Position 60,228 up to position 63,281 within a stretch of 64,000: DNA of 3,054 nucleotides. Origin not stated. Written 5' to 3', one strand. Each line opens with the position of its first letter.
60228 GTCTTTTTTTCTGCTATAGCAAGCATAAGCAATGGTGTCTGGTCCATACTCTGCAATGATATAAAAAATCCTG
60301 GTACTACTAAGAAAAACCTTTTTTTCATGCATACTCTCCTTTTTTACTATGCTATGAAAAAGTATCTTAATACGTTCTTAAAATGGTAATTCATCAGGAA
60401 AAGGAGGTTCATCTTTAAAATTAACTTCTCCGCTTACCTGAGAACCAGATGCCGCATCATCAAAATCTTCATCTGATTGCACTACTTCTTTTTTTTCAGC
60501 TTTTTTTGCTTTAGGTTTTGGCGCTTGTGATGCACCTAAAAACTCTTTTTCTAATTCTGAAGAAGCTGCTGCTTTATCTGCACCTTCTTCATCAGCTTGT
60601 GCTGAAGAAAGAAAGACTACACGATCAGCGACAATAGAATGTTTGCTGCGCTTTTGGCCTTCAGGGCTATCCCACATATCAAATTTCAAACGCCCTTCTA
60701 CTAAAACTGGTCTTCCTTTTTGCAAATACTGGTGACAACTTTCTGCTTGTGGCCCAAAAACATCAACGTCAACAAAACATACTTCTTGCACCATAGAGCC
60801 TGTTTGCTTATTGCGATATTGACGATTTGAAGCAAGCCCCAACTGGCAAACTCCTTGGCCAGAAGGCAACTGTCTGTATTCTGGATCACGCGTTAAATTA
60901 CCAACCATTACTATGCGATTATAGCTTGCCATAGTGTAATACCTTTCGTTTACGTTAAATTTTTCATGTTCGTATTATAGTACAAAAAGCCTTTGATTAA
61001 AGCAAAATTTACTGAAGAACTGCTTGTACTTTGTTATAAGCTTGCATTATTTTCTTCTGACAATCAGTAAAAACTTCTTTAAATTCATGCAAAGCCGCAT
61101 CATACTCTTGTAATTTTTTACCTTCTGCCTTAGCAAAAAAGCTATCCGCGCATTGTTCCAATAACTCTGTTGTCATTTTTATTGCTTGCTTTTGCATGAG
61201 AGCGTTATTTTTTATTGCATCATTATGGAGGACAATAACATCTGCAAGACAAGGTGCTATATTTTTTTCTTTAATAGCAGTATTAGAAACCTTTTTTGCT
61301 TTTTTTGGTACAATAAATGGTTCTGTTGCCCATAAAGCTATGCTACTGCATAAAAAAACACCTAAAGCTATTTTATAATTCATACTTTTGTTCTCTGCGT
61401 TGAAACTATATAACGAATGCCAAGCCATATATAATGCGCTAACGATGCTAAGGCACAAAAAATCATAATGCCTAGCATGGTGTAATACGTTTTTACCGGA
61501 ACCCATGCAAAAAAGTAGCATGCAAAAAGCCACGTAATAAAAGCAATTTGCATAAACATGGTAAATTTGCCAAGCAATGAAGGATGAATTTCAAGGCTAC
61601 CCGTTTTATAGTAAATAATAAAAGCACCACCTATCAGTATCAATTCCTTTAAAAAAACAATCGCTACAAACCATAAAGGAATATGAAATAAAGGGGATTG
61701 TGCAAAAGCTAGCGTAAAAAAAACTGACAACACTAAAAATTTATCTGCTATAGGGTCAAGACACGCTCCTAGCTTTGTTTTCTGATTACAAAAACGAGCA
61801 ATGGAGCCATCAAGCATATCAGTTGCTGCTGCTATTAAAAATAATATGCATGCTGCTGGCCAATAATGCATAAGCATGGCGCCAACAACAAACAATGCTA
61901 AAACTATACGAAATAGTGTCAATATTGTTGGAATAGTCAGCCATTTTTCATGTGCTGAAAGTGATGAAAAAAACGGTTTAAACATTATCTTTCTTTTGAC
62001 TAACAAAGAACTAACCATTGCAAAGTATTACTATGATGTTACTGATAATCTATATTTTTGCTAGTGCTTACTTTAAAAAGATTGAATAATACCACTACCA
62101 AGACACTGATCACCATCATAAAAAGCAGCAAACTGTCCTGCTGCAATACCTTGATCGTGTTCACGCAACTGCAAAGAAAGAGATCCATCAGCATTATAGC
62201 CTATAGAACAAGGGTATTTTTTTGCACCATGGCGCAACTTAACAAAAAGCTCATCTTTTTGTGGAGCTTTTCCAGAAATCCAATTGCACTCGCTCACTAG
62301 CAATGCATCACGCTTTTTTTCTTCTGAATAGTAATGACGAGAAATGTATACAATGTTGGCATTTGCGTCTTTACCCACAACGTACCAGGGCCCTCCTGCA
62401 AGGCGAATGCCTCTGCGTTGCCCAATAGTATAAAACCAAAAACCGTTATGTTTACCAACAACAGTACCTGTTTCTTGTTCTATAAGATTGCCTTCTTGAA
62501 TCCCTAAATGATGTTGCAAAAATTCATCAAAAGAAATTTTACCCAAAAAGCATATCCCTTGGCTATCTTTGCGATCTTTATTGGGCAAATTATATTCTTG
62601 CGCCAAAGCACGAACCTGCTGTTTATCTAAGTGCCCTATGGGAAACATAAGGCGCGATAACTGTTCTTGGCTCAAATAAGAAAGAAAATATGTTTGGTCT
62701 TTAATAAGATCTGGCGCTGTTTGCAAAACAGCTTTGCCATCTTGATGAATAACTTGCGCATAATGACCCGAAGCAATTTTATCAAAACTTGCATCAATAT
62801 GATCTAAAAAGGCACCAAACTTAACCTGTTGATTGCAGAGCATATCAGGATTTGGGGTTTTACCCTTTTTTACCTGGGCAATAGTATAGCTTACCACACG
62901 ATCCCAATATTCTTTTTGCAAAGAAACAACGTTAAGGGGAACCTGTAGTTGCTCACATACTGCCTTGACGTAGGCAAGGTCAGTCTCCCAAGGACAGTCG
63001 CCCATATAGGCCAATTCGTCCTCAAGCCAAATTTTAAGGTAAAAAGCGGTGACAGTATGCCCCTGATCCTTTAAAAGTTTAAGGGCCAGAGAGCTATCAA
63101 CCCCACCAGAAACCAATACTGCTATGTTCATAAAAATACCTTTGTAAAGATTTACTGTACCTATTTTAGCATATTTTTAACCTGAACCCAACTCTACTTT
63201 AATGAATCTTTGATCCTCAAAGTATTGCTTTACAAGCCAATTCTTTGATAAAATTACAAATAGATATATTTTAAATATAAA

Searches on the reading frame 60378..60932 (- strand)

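Call 12: search_protein_families(library=pfam, proteins=[window:60378-60932:-], max_evalue=0.001)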
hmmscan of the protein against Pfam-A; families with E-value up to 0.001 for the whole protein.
window:60378-60932:- (184 aa): 1 family
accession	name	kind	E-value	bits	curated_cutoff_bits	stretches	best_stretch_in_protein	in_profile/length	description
PF00436.31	SSB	-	3e-32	111.2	26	1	5-108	2-104/104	Single-strand binding protein family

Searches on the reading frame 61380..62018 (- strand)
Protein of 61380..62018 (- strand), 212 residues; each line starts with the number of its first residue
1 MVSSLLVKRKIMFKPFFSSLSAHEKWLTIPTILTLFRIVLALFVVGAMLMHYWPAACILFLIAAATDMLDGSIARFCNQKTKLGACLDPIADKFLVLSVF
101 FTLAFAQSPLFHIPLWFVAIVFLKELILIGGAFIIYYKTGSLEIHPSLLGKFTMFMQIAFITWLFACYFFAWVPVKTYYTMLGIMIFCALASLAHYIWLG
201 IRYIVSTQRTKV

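Call 12: search_protein_families(library=pfam, proteins=[window:61380-62018:-], max_evalue=0.001)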
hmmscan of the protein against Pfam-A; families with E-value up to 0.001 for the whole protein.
window:61380-62018:- (212 aa): 1 family
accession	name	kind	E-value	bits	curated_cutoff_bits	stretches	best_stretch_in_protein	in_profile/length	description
PF01066.26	CDP-OH_P_transf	-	6.2e-29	101.8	22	1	27-175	1-138/152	CDP-alcohol phosphatidyltransferase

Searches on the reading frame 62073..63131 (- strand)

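Call 12: search_protein_families(library=pfam, proteins=[window:62073-63131:-], max_evalue=0.001)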
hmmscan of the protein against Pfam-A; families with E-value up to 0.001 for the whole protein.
window:62073-63131:- (352 aa): 4 families
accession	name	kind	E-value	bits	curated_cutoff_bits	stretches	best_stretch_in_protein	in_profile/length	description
PF03054.22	tRNA_Me_trans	-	5.9e-75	251.8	20.6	1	1-198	1-202/202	tRNA methyl transferase HUP domain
PF20259.3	tRNA_Me_trans_M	-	7.5e-25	86.7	27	1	203-265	2-66/66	tRNA methyl transferase PRC-barrel domain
PF20258.4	tRNA_Me_trans_C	-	1.9e-21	76.6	20.6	1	275-349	2-77/77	Aminomethyltransferase beta-barrel domain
PF06508.19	QueC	-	0.00053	20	22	0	4-182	3-175/210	Queuosine biosynthesis protein QueC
